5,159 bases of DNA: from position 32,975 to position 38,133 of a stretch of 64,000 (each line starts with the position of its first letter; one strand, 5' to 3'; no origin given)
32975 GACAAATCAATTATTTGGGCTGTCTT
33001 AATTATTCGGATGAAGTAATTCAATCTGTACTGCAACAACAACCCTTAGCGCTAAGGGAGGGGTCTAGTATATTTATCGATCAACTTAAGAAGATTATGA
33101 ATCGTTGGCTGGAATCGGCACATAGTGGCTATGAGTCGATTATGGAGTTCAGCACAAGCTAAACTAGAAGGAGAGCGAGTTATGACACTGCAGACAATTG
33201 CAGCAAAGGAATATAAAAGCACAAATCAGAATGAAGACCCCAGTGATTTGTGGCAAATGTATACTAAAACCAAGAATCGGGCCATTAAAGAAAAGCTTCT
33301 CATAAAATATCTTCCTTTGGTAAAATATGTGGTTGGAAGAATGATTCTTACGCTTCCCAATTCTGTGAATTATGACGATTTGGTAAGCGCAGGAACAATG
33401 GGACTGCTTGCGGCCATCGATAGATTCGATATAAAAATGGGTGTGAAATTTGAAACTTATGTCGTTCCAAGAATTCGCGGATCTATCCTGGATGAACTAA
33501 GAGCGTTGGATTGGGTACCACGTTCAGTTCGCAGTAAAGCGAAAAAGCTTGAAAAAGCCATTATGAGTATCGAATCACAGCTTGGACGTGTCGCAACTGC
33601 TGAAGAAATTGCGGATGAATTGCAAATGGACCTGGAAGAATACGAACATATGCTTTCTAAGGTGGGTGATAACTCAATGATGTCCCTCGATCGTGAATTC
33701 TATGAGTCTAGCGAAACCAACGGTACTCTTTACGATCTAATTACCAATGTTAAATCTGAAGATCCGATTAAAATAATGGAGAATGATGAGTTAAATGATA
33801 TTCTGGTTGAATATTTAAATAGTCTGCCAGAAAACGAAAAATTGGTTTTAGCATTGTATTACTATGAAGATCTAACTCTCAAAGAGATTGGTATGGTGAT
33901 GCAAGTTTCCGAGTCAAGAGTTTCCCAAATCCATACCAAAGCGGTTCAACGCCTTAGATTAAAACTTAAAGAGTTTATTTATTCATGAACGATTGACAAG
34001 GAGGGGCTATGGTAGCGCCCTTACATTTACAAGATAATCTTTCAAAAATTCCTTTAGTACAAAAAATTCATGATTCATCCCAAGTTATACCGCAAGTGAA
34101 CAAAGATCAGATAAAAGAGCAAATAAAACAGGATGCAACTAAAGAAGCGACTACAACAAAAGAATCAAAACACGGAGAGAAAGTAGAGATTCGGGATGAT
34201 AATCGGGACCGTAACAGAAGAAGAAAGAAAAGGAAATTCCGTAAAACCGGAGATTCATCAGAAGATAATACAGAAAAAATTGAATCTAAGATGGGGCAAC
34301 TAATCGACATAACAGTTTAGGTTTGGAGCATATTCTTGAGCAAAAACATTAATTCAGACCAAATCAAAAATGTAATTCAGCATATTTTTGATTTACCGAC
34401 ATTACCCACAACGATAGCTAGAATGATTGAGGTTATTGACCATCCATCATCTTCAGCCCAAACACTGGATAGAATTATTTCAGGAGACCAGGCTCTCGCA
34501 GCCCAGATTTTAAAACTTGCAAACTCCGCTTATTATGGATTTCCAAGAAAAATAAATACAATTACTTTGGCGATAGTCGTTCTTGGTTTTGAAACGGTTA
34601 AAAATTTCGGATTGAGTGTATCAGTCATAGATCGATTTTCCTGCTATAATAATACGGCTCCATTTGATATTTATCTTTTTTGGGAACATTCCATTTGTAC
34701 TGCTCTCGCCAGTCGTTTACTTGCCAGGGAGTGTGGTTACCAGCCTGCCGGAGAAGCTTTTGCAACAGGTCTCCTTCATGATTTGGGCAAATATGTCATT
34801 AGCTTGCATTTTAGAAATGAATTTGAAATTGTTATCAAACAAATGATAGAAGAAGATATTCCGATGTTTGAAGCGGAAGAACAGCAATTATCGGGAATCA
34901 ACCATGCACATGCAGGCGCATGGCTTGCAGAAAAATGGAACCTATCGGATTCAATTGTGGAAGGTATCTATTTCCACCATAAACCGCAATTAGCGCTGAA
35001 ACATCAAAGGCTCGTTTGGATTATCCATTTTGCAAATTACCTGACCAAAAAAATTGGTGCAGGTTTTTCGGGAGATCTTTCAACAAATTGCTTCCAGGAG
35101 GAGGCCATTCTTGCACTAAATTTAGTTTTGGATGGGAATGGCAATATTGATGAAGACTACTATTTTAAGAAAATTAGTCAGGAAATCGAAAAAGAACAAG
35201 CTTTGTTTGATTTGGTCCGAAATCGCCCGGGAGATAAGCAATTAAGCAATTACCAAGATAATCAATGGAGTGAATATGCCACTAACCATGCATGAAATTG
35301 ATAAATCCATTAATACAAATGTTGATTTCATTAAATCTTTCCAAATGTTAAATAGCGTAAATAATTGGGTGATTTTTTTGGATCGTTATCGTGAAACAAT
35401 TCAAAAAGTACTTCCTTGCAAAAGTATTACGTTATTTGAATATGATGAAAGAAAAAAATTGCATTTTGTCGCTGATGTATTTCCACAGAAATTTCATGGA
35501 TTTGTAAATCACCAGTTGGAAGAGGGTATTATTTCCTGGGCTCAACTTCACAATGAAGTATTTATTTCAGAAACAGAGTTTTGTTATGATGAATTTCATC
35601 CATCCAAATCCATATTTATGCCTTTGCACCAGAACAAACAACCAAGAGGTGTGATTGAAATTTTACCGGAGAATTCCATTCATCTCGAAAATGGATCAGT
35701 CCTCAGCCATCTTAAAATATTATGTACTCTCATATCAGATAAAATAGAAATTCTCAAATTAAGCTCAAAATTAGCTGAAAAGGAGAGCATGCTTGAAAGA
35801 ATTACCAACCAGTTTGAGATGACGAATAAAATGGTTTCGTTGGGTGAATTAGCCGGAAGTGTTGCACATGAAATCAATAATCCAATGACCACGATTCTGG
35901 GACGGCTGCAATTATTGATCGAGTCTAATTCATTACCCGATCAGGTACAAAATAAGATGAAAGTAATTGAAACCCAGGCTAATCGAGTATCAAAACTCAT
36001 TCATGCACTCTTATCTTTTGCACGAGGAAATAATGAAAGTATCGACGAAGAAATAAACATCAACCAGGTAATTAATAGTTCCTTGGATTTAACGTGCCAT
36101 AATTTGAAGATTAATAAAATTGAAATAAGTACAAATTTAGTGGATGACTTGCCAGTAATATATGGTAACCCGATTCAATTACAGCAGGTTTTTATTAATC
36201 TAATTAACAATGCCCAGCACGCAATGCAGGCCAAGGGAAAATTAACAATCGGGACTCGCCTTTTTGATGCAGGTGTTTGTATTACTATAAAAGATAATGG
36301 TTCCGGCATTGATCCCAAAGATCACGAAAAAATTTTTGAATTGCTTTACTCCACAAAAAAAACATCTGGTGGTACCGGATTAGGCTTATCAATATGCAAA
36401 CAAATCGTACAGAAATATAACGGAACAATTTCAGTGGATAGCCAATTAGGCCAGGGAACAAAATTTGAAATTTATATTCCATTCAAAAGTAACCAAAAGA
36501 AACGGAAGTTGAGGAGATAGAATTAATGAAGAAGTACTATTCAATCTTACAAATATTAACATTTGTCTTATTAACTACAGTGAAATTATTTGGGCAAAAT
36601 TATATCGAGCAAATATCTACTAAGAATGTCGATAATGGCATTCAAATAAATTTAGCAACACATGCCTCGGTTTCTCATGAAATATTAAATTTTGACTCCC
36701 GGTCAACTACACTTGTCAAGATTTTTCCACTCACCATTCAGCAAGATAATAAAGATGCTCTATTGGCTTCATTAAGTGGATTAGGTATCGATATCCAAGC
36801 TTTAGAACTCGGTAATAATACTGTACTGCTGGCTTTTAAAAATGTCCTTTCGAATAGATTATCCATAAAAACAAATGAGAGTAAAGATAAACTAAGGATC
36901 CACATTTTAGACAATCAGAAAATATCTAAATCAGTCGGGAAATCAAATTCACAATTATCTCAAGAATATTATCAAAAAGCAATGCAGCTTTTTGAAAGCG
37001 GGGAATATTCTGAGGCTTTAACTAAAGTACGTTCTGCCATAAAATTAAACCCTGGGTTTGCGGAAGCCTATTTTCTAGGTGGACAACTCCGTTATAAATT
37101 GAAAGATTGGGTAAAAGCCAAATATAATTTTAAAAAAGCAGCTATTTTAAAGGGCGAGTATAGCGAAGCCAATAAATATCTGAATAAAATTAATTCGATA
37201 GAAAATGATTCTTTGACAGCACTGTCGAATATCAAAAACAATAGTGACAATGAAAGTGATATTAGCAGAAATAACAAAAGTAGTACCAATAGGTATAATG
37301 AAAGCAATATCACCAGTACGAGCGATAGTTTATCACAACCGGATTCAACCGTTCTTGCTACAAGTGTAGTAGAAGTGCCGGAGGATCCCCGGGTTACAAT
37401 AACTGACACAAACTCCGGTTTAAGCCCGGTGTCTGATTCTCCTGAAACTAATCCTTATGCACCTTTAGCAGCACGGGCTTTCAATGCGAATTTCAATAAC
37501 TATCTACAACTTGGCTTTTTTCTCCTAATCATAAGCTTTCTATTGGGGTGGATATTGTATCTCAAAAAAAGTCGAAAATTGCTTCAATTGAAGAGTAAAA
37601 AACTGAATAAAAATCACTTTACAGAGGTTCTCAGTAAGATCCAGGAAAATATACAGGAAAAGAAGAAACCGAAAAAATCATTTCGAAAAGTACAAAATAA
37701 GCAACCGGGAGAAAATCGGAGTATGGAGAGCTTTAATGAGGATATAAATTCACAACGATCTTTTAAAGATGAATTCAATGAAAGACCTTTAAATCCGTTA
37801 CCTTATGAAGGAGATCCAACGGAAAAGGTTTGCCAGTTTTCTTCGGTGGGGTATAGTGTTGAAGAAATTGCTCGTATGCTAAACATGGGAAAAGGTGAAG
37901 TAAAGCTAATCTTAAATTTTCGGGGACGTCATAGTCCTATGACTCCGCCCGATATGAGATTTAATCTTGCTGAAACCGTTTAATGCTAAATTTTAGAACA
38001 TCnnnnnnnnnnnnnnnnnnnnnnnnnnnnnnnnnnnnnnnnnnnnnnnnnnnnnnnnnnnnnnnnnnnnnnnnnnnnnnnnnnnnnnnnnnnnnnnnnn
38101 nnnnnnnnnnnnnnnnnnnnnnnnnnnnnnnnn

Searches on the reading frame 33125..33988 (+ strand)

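Call 51: search_protein_families(library=pfam, proteins=[window:33125-33988:+])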
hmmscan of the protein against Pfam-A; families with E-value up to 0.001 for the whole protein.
window:33125-33988:+ (287 aa): 4 families
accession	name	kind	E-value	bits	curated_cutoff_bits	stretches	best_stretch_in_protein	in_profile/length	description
PF04545.22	Sigma70_r4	-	6.9e-19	67.5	24.1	1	231-278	2-49/50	Sigma-70, region 4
PF04542.20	Sigma70_r2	-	1.2e-15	57.5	24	1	61-130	4-70/71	Sigma-70 region 2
PF04539.22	Sigma70_r3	-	6.7e-09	36.2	25.3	1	138-214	2-74/78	Sigma-70 region 3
PF08281.18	Sigma70_r4_2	-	1.2e-08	34.9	25.7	1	226-277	3-54/54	Sigma-70, region 4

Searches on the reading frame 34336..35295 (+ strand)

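Call 52: search_protein_families(library=pfam, proteins=[window:34336-35295:+])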
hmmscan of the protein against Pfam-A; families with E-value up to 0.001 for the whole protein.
window:34336-35295:+ (319 aa): 2 families
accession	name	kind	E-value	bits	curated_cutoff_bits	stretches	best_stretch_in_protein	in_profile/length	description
PF08668.18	HDOD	-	4e-58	196.6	22.9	1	20-217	1-196/196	HDOD domain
PF01966.28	HD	-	9e-07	29.6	22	1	116-219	2-90/116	HD domain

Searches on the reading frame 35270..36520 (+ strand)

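Call 52: search_protein_families(library=pfam, proteins=[window:35270-36520:+])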
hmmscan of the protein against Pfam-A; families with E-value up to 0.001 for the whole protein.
window:35270-36520:+ (416 aa): 5 families
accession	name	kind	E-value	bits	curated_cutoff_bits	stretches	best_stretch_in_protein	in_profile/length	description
PF02518.31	HATPase_c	-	7.7e-29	100.8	26.4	1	299-406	1-110/111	Histidine kinase-, DNA gyrase B-, and HSP90-like ATPase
PF00512.31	HisKA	-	1.3e-13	51.2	26.9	1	191-255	2-65/66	His Kinase A (phospho-acceptor) domain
PF14501.12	HATPase_c_5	-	4.8e-07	30.1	22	1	301-392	3-91/102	GHKL domain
PF13492.12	GAF_3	-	7.5e-06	26.8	27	1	44-160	13-128/129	GAF domain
PF13589.12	HATPase_c_3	-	0.00031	21.2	25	1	304-372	3-76/137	Histidine kinase-, DNA gyrase B-, and HSP90-like ATPase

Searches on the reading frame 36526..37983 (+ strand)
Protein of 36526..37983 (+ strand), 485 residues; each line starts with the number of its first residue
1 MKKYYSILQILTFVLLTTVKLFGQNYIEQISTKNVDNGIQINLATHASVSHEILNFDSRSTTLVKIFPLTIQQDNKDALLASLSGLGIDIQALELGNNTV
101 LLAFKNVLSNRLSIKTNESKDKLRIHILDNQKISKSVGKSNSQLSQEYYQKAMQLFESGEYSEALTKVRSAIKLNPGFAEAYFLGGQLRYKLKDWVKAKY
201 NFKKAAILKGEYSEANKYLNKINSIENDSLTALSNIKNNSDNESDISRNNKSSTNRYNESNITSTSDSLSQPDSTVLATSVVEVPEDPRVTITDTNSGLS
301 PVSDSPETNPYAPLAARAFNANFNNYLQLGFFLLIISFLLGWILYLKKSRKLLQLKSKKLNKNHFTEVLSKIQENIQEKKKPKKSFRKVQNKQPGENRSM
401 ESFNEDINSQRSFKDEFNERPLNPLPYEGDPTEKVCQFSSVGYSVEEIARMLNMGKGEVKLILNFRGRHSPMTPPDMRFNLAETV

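Call 52: search_protein_families(library=pfam, proteins=[window:36526-37983:+])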
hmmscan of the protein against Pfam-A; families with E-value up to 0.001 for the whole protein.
window:36526-37983:+ (485 aa): 7 families
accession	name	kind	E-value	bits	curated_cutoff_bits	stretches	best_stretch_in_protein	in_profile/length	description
PF19610.4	DUF6115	-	3.7e-09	37.5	27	1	366-464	50-132/134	Family of unknown function (DUF6115)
PF13414.12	TPR_11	-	4e-06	26.9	26.8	1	155-192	4-41/42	TPR repeat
PF07719.23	TPR_2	-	4.1e-06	26.9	27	0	147-177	3-33/34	Tetratricopeptide repeat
PF13428.12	TPR_14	-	0.00024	21.9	23.5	0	147-187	3-43/44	Tetratricopeptide repeat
PF14559.12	TPR_19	-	0.00027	21.7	25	0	155-199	1-45/68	Tetratricopeptide repeat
PF00515.34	TPR_1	-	0.00043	20.4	27.8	0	147-178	3-34/34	Tetratricopeptide repeat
PF13432.12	TPR_16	-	0.00056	20.7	32.7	0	149-198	1-50/65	Tetratricopeptide repeat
